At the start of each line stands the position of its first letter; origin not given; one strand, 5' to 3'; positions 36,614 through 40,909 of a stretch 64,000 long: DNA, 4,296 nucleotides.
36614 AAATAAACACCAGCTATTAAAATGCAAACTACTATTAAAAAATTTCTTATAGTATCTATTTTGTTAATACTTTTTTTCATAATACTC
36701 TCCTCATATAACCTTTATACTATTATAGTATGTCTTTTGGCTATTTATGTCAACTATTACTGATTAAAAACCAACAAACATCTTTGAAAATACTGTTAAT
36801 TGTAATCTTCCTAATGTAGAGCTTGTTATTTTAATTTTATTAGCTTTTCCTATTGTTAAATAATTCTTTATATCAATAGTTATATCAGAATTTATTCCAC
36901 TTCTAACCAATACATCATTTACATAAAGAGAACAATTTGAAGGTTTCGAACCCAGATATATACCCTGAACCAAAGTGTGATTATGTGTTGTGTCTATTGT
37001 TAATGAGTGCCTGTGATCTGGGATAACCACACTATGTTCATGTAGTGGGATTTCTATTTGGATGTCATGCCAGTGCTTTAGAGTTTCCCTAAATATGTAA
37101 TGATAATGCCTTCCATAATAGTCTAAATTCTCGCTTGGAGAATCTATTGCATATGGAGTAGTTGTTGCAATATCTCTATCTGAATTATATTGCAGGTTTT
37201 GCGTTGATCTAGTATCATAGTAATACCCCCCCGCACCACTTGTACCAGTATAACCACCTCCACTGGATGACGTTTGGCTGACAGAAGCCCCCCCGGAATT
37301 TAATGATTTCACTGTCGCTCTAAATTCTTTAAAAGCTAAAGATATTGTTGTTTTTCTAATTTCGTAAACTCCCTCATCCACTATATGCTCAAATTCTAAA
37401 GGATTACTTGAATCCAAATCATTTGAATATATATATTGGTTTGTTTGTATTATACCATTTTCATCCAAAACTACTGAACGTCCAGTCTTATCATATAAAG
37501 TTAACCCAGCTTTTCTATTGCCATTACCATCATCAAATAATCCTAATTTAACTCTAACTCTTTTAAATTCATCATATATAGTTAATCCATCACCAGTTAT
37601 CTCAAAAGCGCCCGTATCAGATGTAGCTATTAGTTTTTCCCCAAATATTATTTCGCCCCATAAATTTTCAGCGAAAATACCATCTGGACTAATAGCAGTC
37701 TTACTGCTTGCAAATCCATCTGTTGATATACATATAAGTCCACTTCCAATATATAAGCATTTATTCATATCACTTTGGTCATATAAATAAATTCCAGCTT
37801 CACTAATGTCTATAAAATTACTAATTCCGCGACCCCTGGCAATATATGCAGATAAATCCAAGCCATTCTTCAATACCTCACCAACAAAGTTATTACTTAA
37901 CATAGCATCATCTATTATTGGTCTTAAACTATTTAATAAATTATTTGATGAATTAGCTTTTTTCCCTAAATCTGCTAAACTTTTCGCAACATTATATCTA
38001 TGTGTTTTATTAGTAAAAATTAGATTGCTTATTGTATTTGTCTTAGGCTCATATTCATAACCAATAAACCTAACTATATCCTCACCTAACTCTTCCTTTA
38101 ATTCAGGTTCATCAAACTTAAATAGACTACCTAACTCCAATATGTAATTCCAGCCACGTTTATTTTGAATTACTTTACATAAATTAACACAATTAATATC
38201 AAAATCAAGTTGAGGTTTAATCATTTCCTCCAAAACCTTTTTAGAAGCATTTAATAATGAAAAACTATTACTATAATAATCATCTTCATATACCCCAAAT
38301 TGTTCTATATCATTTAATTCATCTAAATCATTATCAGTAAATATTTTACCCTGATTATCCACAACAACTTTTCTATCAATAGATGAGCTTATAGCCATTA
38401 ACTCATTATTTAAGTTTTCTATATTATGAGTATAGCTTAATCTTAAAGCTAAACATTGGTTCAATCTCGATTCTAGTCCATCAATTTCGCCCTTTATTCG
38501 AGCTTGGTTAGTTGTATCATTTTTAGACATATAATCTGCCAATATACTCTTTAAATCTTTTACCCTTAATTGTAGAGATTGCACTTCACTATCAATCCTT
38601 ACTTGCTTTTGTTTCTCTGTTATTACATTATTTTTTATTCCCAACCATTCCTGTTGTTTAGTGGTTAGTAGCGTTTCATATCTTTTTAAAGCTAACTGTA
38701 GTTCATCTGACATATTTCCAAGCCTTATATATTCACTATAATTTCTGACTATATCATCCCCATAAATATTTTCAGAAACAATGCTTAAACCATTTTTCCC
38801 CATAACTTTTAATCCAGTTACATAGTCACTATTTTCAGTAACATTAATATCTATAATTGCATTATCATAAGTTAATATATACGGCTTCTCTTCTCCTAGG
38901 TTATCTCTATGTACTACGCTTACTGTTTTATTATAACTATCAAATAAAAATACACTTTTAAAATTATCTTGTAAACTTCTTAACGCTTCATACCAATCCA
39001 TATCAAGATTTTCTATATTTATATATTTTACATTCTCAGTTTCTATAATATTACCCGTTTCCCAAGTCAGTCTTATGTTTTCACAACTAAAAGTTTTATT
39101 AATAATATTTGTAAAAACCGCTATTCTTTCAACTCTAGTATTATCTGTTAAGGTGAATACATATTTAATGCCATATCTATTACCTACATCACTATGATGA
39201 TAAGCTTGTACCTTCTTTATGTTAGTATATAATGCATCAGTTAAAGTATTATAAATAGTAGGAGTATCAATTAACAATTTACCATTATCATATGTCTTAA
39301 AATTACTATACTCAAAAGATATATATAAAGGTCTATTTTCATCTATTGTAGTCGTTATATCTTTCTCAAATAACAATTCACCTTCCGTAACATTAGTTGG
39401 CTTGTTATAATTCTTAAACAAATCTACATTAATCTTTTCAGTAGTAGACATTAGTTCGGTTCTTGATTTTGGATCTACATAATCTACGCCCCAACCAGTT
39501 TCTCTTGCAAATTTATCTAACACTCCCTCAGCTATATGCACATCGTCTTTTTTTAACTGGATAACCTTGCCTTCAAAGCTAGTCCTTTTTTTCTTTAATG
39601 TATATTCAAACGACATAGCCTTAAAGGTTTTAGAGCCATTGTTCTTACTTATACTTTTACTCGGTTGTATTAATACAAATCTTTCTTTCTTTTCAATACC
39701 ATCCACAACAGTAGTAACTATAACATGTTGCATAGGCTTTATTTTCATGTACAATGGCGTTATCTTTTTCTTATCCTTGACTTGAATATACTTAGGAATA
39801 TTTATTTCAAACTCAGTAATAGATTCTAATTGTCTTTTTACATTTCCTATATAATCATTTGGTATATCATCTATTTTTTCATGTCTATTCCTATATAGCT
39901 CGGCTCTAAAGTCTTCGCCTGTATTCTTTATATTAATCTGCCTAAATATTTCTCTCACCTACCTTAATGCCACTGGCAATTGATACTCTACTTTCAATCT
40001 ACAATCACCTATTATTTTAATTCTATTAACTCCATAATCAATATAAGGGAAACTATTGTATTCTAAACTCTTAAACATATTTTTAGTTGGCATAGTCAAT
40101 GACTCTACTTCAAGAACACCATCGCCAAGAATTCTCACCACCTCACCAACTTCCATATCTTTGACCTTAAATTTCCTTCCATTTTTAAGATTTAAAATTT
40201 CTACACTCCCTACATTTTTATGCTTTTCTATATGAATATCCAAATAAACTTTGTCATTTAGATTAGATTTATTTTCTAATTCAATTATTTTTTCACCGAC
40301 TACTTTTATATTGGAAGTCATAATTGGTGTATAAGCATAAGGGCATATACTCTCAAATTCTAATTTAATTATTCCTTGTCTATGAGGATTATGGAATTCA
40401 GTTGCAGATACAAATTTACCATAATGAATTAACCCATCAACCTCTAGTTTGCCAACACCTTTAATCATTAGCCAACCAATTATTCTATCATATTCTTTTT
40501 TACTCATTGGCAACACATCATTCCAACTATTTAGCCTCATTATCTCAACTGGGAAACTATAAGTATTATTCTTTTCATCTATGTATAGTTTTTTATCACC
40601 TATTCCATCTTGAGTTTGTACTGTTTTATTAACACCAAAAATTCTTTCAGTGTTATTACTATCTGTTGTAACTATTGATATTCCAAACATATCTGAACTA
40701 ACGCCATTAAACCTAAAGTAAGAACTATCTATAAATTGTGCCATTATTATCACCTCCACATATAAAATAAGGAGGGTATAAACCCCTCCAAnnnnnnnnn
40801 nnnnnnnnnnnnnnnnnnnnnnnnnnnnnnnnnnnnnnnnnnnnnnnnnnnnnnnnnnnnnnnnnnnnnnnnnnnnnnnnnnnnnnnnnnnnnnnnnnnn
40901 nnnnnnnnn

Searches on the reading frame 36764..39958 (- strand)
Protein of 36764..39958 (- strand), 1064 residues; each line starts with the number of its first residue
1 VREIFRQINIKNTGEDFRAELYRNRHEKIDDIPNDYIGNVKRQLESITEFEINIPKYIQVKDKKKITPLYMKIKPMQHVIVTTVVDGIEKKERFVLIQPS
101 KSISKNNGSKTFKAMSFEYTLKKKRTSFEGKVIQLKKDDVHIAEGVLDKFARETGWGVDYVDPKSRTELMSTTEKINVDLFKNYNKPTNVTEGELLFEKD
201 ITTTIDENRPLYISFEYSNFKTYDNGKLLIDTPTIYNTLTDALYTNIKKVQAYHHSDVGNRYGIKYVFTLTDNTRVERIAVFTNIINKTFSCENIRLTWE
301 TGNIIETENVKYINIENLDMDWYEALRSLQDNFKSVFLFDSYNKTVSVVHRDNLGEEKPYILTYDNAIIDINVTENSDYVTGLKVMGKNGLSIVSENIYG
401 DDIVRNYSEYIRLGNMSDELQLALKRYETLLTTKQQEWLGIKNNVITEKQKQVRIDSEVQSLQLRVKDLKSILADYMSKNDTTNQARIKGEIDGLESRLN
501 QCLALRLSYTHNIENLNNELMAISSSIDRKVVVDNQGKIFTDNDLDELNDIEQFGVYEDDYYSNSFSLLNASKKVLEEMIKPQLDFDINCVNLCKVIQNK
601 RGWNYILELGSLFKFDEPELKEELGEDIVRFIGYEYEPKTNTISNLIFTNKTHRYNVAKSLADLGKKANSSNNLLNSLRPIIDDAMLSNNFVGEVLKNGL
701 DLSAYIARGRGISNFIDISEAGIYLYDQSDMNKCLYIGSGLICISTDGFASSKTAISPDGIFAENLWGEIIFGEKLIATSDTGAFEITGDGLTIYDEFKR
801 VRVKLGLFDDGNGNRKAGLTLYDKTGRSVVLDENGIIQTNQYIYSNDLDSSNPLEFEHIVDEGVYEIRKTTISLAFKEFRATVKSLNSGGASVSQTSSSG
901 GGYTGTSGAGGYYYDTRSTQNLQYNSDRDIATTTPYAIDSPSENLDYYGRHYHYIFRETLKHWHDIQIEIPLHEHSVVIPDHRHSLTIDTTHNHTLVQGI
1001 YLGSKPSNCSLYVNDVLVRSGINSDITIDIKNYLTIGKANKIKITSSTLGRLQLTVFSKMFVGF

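Call 23: search_protein_families(library=phrogs, proteins=[window:36764-39958:-], max_evalue=0.00001)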
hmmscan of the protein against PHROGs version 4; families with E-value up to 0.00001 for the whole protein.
window:36764-39958:- (1064 aa): 3 families
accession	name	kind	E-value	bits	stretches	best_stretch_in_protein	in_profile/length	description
phrog_6211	-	tail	3e-73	248.3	2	298-812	144-671/1168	minor tail protein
phrog_4311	-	head and packaging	1.6e-23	84.1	2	821-918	348-446/651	minor head protein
phrog_8704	-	tail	2.3e-08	32.8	1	299-795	154-651/1719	tail protein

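Call 85: search_protein_families(library=pfam, proteins=[window:36764-39958:-], max_evalue=0.001)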
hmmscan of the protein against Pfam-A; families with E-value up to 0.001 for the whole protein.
window:36764-39958:- (1064 aa): 0 families

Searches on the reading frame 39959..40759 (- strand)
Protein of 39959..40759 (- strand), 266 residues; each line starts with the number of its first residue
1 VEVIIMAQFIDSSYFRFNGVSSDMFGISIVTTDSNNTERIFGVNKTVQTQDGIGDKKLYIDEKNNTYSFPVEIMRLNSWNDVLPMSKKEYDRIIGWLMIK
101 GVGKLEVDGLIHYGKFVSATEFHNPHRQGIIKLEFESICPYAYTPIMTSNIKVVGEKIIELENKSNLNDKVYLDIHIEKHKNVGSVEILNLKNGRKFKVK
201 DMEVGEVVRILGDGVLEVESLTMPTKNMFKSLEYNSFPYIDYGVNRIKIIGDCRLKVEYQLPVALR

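Call 23: search_protein_families(library=phrogs, proteins=[window:39959-40759:-], max_evalue=0.00001)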
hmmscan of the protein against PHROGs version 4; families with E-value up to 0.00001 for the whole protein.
window:39959-40759:- (266 aa): 0 families

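Call 85: search_protein_families(library=pfam, proteins=[window:39959-40759:-], max_evalue=0.001)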
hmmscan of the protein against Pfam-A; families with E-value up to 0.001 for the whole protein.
window:39959-40759:- (266 aa): 2 families
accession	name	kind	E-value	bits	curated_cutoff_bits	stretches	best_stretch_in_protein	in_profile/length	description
PF20753.2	DUF6558_C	-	3.7e-06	27.6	24.4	1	141-259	1-119/119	Phage tail C-terminal domain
PF20195.4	DUF6558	-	0.00031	21.2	24.1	1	13-103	4-99/140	Phage tail protein N-terminal domain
